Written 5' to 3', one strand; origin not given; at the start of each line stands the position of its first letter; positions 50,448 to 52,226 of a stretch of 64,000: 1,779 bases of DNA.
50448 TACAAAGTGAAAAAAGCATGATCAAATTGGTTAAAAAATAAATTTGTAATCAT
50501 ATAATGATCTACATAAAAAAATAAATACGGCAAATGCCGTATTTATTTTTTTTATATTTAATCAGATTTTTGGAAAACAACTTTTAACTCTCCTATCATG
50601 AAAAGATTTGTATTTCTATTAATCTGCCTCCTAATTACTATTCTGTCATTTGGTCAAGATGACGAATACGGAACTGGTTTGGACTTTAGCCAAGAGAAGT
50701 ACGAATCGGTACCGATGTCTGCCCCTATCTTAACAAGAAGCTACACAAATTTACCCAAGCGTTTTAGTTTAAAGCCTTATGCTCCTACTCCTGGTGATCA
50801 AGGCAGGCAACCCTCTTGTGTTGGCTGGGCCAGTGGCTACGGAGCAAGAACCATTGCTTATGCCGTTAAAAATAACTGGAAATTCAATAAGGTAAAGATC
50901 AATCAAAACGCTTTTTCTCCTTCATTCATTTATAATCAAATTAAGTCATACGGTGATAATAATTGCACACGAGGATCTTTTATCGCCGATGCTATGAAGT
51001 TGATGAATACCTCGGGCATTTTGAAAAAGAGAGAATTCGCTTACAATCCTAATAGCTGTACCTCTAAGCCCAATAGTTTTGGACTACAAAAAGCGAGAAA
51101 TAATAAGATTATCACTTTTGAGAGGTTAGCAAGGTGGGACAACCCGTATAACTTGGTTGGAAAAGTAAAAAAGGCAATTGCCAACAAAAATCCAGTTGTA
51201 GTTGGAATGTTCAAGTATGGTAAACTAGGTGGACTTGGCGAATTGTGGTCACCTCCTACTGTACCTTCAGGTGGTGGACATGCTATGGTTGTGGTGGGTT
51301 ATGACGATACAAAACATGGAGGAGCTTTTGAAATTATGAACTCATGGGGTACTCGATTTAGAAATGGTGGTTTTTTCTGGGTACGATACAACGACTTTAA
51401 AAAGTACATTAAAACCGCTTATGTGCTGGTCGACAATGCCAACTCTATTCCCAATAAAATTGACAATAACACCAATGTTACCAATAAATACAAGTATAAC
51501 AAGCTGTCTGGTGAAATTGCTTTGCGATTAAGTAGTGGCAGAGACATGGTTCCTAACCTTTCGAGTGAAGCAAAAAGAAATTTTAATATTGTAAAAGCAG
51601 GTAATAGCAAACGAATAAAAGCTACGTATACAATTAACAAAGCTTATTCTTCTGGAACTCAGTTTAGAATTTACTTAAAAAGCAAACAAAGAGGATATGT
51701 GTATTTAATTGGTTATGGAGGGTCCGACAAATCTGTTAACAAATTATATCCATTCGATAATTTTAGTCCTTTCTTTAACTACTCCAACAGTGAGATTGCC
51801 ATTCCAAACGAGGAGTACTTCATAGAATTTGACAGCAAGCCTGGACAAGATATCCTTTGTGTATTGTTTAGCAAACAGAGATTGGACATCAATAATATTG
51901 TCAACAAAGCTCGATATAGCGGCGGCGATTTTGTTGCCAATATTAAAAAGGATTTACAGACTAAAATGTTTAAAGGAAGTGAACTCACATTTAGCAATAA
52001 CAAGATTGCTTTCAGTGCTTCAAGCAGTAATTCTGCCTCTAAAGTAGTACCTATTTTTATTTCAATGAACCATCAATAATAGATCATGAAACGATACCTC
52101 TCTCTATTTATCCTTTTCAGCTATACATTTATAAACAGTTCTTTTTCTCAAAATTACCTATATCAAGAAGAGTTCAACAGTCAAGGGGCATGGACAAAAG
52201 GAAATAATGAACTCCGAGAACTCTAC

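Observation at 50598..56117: Self-contained two-gene exported cysteine-protease module: C1 papain-like peptidase-DUF4384 plus 5x lectin-like repeat-Ig-caspase giant protein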

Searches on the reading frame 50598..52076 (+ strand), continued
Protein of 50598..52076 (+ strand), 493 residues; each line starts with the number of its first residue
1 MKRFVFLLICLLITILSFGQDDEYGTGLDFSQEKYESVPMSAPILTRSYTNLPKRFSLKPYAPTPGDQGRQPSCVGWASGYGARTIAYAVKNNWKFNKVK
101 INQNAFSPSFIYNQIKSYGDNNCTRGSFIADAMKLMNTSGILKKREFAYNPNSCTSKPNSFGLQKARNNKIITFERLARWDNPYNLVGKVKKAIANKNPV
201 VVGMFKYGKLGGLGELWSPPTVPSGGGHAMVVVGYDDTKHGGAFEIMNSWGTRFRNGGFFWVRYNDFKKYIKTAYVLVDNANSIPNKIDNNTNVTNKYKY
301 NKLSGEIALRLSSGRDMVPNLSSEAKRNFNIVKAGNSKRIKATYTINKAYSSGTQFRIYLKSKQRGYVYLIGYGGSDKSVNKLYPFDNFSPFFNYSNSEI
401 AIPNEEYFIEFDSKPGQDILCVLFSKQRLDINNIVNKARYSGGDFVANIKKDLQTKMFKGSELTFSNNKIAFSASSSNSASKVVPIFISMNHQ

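Call 20: search_solved_structures(query=window:50598-52076:+, max_evalue=0.01, show_alignments=2)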
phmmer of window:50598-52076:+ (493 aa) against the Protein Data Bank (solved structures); distinct sequences matched with E-value up to 0.01: 22.
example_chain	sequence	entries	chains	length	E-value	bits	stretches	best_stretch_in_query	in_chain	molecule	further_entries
3ois_A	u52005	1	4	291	2.8e-11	46.2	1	67-265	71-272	Cysteine protease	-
5jt8_A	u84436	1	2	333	9.2e-09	37.9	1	25-263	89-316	Blo t 1 allergen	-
2fye_A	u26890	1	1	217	1.1e-05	27.7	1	111-263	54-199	cathepsin S preproprotein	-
3n3g_A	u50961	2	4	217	2.3e-05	26.7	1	115-263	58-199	Cathepsin S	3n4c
3ovx_A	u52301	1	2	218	2.3e-05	26.7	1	115-263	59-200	Cathepsin S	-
8pi3_A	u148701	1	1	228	2.3e-05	26.7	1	115-263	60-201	Cathepsin S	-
1npz_A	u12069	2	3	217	2.3e-05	26.7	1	116-263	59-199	Cathepsin S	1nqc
1glo_A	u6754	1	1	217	2.3e-05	26.7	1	115-263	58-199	CATHEPSIN S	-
2f1g_A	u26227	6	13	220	2.3e-05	26.6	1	115-263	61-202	Cathepsin S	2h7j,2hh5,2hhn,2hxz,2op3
2g6d_A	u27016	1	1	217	2.4e-05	26.6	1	115-263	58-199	cathepsin S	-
1ms6_A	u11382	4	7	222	2.4e-05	26.6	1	115-263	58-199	Cathepsin S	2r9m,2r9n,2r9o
8rnd_A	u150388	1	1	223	2.4e-05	26.6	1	115-263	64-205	Cathepsin S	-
5qbu_A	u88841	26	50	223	2.5e-05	26.6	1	115-263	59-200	Cathepsin S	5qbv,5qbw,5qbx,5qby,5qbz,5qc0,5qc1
3iej_A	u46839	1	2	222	2.5e-05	26.6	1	115-263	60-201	Cathepsin S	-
6yyn_AAA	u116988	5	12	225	2.5e-05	26.6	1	115-263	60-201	Cathepsin S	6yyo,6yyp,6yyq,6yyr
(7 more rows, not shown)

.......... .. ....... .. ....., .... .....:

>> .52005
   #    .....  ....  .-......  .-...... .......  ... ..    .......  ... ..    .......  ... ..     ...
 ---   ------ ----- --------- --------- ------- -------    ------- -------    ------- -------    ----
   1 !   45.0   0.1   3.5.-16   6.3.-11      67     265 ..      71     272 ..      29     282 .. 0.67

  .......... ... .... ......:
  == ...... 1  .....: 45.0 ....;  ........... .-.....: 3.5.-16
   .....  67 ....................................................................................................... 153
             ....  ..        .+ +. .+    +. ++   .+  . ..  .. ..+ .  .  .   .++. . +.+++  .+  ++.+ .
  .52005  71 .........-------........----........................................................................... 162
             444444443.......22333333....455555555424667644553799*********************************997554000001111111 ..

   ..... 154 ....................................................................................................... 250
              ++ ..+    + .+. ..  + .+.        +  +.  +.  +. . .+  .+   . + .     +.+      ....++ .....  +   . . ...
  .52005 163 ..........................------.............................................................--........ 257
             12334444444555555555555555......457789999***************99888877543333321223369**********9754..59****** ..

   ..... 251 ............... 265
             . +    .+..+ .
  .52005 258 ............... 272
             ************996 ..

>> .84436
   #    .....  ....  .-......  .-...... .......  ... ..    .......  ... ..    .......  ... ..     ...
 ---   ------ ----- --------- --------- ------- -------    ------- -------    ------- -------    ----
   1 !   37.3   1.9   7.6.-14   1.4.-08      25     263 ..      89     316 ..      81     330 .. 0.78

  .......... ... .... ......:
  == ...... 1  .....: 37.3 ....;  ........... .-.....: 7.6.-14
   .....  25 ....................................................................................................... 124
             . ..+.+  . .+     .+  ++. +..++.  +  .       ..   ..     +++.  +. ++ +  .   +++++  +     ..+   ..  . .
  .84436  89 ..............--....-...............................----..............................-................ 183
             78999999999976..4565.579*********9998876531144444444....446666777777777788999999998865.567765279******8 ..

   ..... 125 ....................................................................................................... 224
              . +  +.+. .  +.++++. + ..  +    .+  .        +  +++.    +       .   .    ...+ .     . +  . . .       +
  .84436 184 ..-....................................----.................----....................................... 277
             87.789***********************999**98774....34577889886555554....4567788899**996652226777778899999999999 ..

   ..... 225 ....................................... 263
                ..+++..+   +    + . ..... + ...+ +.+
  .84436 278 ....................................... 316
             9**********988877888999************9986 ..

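Call 53: search_protein_families(library=padloc, proteins=[window:50598-52076:+], max_evalue=0.01)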
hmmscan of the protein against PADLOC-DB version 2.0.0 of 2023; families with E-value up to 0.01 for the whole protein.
window:50598-52076:+ (493 aa): 0 families

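Call 95: search_dna_similar(query=window:50598-52076:+, collection=plasmids, mode=protein, max_evalue=1e-10, max_rows=10)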
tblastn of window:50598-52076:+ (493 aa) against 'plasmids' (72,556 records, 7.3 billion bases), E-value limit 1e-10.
Records with a match: 18; places in all: 19; records where one place covers at least 80% of the query: 2.
Best place of each record, by identity: <60% 18.
By first word of the organism name: Clostridium 7; Bacillus 6; Persicobacter 2; Leptospira 2; Ralstonia 1.
By predicted mobility (MOB-suite, as given by PLSDB): non-mobilizable 16; mobilizable 2.
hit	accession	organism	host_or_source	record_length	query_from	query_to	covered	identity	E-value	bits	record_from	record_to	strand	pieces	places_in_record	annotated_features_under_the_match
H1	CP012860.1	Persicobacter sp. JZB09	cell culture,soil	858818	24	462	89%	31.3%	1e-47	184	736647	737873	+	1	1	record has no annotation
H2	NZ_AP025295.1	Persicobacter psychrovividus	-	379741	24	459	88%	29.9%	3e-44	174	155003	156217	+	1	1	C1 family peptidase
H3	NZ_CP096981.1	Clostridium felsineum DSM 794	whole organism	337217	6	279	56%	30.7%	3e-18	96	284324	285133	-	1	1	C1 family peptidase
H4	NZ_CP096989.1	Clostridium felsineum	whole organism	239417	6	279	56%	29.3%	2e-17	93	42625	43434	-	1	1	C1 family peptidase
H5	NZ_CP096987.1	Clostridium felsineum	whole organism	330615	6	279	56%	29.3%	2e-17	93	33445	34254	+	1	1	C1 family peptidase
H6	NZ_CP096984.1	Clostridium felsineum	whole organism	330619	6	279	56%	29.3%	2e-17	93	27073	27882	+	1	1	C1 family peptidase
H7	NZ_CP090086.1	Bacillus cereus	cell culture,Contaminated soil sample ...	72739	4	277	56%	28.3%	6e-13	79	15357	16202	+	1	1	C1 family peptidase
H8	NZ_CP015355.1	Bacillus thuringiensis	Caenorhabditis elegans,whole organism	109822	4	284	57%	27.5%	6e-13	79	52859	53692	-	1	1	C1 family peptidase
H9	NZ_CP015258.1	Bacillus wiedmannii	Caenorhabditis elegans,whole organism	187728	4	284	57%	27.2%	2e-14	84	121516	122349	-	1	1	C1 family peptidase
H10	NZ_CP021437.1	Bacillus thuringiensis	soil sample,soil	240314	4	284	57%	26.8%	3e-12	77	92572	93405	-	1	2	C1 family peptidase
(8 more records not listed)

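Call 97: get_annotated_region(hit=H2, flank=7000)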
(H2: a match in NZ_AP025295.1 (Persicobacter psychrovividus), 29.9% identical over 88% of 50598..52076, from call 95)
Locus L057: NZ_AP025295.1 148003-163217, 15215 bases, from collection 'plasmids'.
description: Persicobacter psychrovividus strain NBRC 101262 plasmid pPP3, complete sequence
organism: Persicobacter psychrovividus (NCBI taxid 387638)
taxonomy: Bacteria; Bacteroidota; Cytophagia; Cytophagales; Persicobacteraceae; Persicobacter; Persicobacter psychrovividus
host: -; source: -; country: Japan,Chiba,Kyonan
typing (MOB-suite, as given by PLSDB): non-mobilizable
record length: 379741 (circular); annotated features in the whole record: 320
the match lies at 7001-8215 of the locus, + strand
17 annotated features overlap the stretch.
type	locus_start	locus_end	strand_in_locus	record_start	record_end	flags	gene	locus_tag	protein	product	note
CDS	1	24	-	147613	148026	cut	mce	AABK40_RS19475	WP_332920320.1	methylmalonyl-CoA epimerase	-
CDS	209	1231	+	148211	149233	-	meaB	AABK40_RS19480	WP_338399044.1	methylmalonyl Co-A mutase-associated GTPase MeaB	-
CDS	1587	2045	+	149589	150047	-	-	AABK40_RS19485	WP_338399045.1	DinB family protein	-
CDS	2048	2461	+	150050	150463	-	-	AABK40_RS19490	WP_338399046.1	glyoxalase/bleomycin resistance/extradiol dioxygenase family protein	-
CDS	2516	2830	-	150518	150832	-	-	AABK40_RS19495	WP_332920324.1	thiamine-binding protein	-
CDS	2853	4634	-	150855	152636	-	-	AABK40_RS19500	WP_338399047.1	DEAD/DEAH box helicase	-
CDS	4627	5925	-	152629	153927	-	-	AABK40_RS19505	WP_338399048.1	hypothetical protein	-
CDS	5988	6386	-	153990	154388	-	-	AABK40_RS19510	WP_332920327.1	hypothetical protein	-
CDS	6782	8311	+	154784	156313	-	-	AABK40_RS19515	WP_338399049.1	C1 family peptidase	GO:0006508 - proteolysis [Evidence IEA]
CDS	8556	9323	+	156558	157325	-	-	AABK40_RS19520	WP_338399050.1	enhanced serine sensitivity protein SseB C-terminal domain-containing protein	-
CDS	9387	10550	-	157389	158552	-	-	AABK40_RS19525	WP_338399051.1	iron-containing alcohol dehydrogenase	-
CDS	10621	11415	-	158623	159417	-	-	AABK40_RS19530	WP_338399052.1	helix-turn-helix transcriptional regulator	-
CDS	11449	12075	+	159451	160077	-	-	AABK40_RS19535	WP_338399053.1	hypothetical protein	-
CDS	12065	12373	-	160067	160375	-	-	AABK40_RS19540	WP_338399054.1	hypothetical protein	-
CDS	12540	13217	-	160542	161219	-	-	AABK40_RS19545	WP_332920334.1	hypothetical protein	-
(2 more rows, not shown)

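Call 100: search_protein_families(library=pfam, proteins=[L057:6782-8308:+], max_evalue=0.001)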
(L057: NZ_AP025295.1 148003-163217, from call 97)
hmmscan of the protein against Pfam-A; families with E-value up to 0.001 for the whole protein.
L057:6782-8308:+ (509 aa): 2 families
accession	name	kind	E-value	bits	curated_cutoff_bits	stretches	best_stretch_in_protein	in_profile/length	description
PF00112.29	Peptidase_C1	-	7.8e-15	56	20.7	1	117-313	19-204/220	Papain family cysteine protease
PF14326.11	DUF4384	-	5e-05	23.7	27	1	372-445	4-80/81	Domain of unknown function (DUF4384)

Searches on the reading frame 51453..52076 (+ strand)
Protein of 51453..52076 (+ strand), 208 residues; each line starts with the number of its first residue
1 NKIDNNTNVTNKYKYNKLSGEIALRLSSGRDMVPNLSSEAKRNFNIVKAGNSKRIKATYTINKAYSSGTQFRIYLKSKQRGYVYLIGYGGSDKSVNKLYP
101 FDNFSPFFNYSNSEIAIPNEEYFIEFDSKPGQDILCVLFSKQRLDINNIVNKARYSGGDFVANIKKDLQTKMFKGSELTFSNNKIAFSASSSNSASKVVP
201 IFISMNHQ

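Call 8: search_protein_families(library=pfam, proteins=[window:51453-52076:+], max_evalue=10)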
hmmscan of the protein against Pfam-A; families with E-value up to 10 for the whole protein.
seq(208 aa): 2 families
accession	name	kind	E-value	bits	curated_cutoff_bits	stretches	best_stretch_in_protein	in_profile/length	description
PF14326.11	DUF4384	-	2.6e-07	31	27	1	65-142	2-80/81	Domain of unknown function (DUF4384)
PF20026.4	DUF6434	-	0.69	10.4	26.8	1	52-78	5-31/64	Domain of unknown function (DUF6434)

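Call 57: search_solved_structures(query=A4, max_evalue=1, show_alignments=1)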
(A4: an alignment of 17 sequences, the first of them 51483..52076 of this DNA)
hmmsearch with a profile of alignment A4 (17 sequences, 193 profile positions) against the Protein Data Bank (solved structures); distinct sequences matched with E-value up to 1: 0.

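Call 60: find_related_loci(query=A4, collection=metagenome_contigs, flank=6500)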
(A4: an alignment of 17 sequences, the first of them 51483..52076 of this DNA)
Query A4 (198 aa) in metagenome_contigs; peptide patterns used: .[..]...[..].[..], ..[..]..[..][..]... (x = any residue, [..] = any of these).
142 stretches matched a pattern; 33 encode a relative of the query (tblastn E <= 1e-3); 33 distinct loci.
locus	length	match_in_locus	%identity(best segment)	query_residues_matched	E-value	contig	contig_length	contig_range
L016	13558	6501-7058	71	8-198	4e-90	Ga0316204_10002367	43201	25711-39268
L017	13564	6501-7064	71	6-198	3e-89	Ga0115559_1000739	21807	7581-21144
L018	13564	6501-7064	70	6-198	4e-88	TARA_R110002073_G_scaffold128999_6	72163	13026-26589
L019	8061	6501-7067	68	5-198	2e-87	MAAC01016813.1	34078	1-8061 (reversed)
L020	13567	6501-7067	68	5-198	6e-87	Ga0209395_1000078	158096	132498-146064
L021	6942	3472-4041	65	4-198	5e-87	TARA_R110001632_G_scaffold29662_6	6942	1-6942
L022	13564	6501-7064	67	6-198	5e-87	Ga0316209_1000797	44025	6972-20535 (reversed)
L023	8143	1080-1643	67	6-198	1e-86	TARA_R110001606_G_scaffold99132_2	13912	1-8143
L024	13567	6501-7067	66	5-198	2e-86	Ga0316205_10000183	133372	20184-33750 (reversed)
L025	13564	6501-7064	67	6-198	2e-86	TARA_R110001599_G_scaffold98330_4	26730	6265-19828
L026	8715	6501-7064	68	6-198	3e-86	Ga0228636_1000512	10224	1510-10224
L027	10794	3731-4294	66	6-198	8e-86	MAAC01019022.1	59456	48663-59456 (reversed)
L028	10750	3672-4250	68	1-198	1e-85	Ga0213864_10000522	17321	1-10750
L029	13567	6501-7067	66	5-198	2e-85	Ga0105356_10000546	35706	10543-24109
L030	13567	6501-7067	66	5-198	2e-85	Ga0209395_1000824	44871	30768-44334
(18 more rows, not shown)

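Call 63: predict_structure(alignment_id=A4)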
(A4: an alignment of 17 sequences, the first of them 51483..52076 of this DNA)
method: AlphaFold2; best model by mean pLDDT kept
length: 198 residues; sequences in the alignment: 17
mean_pLDDT: 80.9   pTM: 0.83
mean pLDDT of the five models: 80.9, 77.8, 77.2, 73.5, 71.7
residues with pLDDT >= 90: 53; 70-90: 111; 50-70: 25; < 50: 9
segments of 3 or more residues with pLDDT < 50: 35-42
pLDDT, mean of each block of 10 residues (from residue 1): 81 86 83 49 69 85 86 86 73 65 70 70 89 90 84 89 90 92 93 88
secondary structure, 60 per line:
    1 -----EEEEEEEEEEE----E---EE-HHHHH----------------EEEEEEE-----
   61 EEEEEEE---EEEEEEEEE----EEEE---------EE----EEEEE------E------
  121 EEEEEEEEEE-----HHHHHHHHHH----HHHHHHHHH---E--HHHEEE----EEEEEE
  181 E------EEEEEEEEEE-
elements in order: E6-16 H28-32 E49-55 E61-67 E71-79 E84-87 E103-107 E121-130 H136-145 H150-158 E168-170 E175-181 E188-197

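Call 66: fold_search(model_id=the predicted structure, library=pdb)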
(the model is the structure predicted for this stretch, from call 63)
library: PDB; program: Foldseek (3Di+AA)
matches with E <= 10: 1012; with E <= 0.001: 0
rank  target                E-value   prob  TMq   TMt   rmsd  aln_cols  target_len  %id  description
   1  8gul_A                3.7e-02  0.95  0.27  0.13   4.0        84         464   15  Chitin-active AA10 LPMO (GbpA) complexed with Cu(II) from Vibrio campbellii (released 2023-06-21)
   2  9x53                  3.9e-02  0.89  0.36  0.48   5.8       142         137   17  Crystal structure of RhoGDI2 in complex with Compound HR3119 (released 2025-10-29)
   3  1m1s                  4.7e-02  0.75  0.30  0.48   8.9       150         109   10  Structure of WR4, a C.elegans MSP family member (released 2003-07-29)
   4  5fqe_B                5.2e-02  0.21  0.22  0.10  14.8       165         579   11  The details of glycolipid glycan hydrolysis by the structural analysis of a family 123 glycoside hydrolase from Clostr (released 2016-03-30)
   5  2xwx_A                5.5e-02  0.97  0.29  0.16   2.9        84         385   15  Vibrio cholerae colonization factor GbpA crystal structure (released 2011-11-16)
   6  9x54                  5.5e-02  0.84  0.35  0.48   5.8       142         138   17  Crystal structure of RhoGDI2 in complex with Compound 3054b (released 2025-10-29)
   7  3isy                  6.6e-02  0.28  0.19  0.28   9.3        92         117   18  Crystal structure of an intracellular proteinase inhibitor (ipi, bsu11130) from bacillus subtilis at 2.61 A resolution (released 2009-09-15)
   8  8k2h_B                6.6e-02  0.25  0.27  0.12  14.9       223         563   11  Crystal structure of Group 2Oligosaccharide/Monosaccharide-releasing beta-N-acetylhexosaminidase NgaAt from Arabidopsi (released 2024-04-24)
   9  7x90_F                8.3e-02  0.60  0.24  0.39   6.2        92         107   14  The SARS-CoV-2 receptor binding domain bound with the Fab fragment of a human neutralizing antibody Ab326 (released 2022-12-07)
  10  8xkn_B                8.3e-02  0.01  0.08  0.07  27.5       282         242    7  Cryo-EM structure of tail tube protein (released 2024-05-01)
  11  5h1d                  9.8e-02  0.63  0.34  0.45   6.0       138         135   14  Crystal structure of C-terminal of RhoGDI2 (released 2016-10-26)
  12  5fqe_A                9.8e-02  0.18  0.22  0.10  14.7       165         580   11  The details of glycolipid glycan hydrolysis by the structural analysis of a family 123 glycoside hydrolase from Clostr (released 2016-03-30)
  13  8dl0_A                1.1e-01  0.77  0.33  0.19   7.2       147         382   14  CryoEM structure of the nucleotide-free and open channel A.aeolicus WzmWzt transporter (released 2022-09-21)
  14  6vrh_C                1.1e-01  0.30  0.22  0.34   6.9        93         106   14  Cryo-EM structure of the wild-type human serotonin transporter complexed with paroxetine and 8B6 Fab (released 2020-03-11)
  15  5emv_A                1.1e-01  0.12  0.22  0.22  16.6       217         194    7  Crystal structure of the palmitoylated human TEAD2 transcription factor (released 2015-12-23)
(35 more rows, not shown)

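Call 101: search_protein_families(library=ncbifam, proteins=[window:51483-52076:+], max_evalue=10)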
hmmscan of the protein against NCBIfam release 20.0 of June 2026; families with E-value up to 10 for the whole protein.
window:51483-52076:+ (198 aa): 1 family
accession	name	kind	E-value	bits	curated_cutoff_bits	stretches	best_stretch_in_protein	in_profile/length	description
NF011212.0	PRK14619.1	equivalog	0.053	12.7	377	1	24-71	113-159/309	NAD(P)H-dependent glycerol-3-phosphate dehydrogenase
